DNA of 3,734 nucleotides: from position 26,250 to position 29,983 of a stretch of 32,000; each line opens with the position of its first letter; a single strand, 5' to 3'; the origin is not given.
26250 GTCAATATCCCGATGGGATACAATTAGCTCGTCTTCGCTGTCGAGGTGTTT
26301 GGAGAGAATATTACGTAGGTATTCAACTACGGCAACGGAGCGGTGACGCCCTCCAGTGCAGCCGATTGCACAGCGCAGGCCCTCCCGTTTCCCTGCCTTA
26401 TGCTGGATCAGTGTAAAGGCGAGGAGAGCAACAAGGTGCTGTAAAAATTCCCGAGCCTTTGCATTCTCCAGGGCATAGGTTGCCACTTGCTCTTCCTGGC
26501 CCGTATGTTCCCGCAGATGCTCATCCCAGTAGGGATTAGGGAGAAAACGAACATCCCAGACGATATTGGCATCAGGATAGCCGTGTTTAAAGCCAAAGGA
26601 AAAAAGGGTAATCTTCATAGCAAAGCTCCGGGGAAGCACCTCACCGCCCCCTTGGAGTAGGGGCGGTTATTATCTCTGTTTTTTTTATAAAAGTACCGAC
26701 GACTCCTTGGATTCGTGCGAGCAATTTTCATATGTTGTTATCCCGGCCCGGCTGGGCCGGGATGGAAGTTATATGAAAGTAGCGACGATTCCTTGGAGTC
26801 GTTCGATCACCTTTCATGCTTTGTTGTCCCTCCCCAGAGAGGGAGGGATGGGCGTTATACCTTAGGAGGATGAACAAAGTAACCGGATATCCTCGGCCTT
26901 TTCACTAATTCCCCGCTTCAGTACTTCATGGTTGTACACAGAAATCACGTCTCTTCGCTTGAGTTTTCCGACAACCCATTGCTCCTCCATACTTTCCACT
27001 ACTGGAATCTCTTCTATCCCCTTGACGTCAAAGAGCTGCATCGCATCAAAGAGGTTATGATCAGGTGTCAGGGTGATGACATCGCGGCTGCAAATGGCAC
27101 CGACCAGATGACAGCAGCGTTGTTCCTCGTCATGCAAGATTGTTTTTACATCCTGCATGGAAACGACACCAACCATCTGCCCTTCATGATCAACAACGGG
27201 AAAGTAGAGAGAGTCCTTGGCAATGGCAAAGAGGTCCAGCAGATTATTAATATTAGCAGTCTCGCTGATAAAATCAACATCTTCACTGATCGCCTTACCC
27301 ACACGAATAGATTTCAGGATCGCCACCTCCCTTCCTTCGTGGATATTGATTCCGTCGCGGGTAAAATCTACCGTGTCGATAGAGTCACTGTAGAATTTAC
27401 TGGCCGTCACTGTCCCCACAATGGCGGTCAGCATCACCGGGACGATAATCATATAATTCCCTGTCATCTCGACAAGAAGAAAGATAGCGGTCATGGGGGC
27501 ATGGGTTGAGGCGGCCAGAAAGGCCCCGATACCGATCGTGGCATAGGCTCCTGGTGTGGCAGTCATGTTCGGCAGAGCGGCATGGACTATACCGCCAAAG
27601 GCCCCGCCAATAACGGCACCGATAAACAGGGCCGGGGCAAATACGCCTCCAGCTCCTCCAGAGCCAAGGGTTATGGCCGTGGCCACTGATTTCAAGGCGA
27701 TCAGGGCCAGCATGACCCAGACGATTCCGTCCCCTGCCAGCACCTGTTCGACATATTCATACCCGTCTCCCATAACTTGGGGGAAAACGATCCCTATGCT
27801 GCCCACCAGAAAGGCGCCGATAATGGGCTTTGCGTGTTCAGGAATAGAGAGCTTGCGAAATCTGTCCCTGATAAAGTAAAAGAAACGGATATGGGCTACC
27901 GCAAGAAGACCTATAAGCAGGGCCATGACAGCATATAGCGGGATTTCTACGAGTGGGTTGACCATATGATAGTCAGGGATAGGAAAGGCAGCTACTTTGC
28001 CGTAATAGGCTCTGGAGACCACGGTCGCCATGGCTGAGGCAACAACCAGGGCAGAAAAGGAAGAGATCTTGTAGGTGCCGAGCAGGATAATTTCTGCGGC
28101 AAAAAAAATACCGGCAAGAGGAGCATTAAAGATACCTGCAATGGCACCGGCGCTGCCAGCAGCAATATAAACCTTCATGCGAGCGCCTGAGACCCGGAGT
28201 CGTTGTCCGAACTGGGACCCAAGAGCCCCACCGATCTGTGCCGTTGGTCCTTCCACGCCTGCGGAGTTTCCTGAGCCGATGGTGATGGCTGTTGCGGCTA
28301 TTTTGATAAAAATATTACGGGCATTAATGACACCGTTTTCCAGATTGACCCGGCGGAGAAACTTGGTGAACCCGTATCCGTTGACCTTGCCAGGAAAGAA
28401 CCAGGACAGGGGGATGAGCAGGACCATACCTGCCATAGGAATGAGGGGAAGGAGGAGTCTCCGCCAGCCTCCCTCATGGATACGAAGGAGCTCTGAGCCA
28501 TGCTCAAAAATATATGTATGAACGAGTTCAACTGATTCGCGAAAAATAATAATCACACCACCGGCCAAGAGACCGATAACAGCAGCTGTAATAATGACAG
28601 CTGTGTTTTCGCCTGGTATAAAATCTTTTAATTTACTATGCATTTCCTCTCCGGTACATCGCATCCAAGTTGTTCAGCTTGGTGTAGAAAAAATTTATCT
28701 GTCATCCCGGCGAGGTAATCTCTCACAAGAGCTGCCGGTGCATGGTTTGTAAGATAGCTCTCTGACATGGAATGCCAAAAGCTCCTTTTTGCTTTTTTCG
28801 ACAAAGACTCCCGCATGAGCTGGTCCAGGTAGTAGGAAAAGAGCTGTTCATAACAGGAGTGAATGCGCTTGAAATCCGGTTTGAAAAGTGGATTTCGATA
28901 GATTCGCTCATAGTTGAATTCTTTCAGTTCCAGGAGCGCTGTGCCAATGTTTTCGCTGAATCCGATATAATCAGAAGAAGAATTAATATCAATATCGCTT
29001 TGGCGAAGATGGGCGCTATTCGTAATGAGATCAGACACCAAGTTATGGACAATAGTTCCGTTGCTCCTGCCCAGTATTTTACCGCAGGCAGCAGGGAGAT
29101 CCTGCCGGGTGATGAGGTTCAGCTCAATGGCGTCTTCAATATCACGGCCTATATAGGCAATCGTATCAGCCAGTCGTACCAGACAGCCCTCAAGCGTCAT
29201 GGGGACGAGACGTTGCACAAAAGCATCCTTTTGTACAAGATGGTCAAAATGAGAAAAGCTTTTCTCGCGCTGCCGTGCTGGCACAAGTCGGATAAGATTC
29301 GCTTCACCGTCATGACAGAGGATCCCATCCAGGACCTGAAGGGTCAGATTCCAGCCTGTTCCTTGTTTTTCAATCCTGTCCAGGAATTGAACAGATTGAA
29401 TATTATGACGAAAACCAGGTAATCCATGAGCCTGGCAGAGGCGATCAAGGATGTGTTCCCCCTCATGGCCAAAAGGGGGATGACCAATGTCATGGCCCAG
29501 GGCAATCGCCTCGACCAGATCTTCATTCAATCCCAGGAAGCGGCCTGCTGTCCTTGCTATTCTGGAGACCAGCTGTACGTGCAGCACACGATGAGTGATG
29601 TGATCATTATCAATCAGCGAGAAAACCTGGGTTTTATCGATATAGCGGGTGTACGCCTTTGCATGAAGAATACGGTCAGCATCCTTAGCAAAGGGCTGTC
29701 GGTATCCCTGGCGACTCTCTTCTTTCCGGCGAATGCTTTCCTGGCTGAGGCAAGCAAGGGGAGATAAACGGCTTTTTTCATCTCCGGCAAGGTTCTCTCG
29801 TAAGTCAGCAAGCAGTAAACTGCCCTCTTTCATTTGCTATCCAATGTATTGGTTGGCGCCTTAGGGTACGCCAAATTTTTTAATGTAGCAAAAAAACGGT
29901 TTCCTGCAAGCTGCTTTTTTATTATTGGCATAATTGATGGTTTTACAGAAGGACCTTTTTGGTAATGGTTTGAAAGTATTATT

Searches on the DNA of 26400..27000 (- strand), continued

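Call 69: search_with_rna_model(model_id=R1, sources=[L131, L132, L130, L129], max_evalue=1, show_alignments=8)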
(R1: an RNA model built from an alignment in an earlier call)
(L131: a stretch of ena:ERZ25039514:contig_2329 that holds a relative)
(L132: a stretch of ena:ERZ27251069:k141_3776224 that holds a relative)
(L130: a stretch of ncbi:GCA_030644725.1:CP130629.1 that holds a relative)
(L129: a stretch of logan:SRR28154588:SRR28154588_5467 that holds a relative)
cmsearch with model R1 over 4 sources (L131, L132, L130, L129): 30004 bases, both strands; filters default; matches with E-value up to 1: 7.
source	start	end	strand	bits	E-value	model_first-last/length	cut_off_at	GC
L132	621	712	-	105.4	5.3e-24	1-94/94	no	0.48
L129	65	158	+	102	3.7e-23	1-94/94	no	0.46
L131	10284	10376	-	98.5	2.7e-22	1-94/94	no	0.48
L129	11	64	+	54.5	1.8e-11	33-86/94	no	0.44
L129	12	106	-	32.5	4.5e-06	1-94/94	no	0.49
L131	10267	10344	+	13.2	0.25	1-94/94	no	0.36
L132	604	681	+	13.2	0.25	1-94/94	no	0.36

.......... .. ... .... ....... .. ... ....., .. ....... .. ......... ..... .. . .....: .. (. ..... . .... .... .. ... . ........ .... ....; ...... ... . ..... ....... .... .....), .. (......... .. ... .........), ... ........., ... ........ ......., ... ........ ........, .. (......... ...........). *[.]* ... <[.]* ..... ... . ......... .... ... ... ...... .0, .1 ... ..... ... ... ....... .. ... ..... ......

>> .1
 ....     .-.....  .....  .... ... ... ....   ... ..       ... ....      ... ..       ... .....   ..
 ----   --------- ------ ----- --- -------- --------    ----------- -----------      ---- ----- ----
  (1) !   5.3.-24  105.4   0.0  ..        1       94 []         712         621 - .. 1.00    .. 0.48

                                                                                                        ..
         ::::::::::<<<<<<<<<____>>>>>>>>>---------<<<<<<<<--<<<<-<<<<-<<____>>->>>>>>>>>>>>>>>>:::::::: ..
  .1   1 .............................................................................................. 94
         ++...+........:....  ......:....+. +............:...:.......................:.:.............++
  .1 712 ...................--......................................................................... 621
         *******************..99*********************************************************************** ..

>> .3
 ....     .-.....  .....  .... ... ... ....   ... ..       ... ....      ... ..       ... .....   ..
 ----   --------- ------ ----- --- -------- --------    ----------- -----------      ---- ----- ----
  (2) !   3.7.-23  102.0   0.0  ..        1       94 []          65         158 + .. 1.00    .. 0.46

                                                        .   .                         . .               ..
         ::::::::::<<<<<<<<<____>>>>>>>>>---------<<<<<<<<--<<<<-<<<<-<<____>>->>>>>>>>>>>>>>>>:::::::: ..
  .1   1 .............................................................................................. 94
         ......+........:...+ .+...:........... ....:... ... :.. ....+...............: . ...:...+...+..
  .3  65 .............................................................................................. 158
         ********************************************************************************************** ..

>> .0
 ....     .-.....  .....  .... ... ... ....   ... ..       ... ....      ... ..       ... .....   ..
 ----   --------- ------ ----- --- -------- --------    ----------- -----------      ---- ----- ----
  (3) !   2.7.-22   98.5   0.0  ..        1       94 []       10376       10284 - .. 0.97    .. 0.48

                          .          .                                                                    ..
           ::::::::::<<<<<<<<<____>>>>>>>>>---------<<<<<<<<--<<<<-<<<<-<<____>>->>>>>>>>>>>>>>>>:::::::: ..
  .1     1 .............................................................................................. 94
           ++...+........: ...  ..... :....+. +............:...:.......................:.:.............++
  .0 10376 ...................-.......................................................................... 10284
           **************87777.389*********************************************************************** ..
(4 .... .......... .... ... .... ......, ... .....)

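Call 70: search_with_rna_model(model_id=R1, sources=[window, L097, L104, L131], max_evalue=1e-7, make_alignment=true, filters=default)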
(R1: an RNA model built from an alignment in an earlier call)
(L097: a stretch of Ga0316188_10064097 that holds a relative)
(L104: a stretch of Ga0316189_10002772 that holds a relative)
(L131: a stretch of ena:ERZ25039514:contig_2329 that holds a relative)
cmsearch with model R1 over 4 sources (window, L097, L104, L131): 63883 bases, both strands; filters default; matches with E-value up to 1e-7: 5.
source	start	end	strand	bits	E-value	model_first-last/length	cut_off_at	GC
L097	1052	1143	+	105.4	1.1e-23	1-94/94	no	0.48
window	26765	26858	-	104.6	1.8e-23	1-94/94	no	0.49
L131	10284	10376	-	98.5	5.8e-22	1-94/94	no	0.48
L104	4993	5086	+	92.9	1.4e-20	1-94/94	no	0.46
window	1297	1386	+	44.8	9.3e-09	1-94/94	no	0.42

Alignment A7: 5 matches aligned to the model, 107 columns, each read 5' to 3' on its own strand. Consensus structure (alignment columns), stored with it:
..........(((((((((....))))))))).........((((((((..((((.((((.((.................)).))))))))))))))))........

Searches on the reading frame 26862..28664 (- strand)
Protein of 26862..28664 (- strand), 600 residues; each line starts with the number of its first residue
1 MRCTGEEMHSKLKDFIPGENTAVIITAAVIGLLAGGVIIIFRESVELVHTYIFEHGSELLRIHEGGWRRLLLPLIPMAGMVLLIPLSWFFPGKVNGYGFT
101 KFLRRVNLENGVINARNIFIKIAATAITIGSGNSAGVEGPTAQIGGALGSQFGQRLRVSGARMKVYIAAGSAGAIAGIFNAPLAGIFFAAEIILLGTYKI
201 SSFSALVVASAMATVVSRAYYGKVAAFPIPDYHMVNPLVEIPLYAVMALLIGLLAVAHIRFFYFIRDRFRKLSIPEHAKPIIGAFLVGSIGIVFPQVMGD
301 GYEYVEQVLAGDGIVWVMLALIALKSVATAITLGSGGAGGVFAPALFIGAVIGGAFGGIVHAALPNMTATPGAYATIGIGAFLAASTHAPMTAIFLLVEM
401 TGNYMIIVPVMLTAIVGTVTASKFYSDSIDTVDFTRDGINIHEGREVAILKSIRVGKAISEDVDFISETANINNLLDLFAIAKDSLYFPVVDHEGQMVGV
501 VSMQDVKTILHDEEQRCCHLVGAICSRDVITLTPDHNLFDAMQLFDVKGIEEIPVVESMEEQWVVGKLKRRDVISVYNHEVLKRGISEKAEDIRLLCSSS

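Call 10: search_protein_families(library=pfam, proteins=[window:26862-28664:-])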
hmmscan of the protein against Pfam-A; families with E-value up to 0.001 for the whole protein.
window:26862-28664:- (600 aa): 2 families
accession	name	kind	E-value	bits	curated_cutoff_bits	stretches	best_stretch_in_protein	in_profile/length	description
PF00654.25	Voltage_CLC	-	1.3e-84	284.8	24.8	1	81-421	4-345/346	Voltage gated chloride channel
PF00571.33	CBS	-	2.4e-15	57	24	2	521-577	1-55/57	CBS domain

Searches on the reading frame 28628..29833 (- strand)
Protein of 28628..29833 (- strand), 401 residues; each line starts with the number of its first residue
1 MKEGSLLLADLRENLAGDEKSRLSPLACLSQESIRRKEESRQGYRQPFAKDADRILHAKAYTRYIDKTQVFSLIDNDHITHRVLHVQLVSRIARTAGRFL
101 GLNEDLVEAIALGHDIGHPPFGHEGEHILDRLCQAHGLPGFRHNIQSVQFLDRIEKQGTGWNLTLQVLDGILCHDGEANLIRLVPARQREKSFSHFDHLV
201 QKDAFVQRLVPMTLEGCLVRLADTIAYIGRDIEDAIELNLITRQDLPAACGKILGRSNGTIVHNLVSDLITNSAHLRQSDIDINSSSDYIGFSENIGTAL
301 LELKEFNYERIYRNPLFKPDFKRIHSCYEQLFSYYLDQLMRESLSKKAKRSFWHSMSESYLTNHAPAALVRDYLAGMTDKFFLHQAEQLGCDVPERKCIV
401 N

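Call 10: search_protein_families(library=pfam, proteins=[window:28628-29833:-])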
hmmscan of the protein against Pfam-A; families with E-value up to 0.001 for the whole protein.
window:28628-29833:- (401 aa): 2 families
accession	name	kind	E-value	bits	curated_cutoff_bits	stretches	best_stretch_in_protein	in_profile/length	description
PF01966.28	HD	-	1.9e-10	41.4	22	1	85-226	4-114/116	HD domain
PF13286.11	HD_assoc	-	2.8e-10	41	22.2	1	290-386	1-89/91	Phosphohydrolase-associated domain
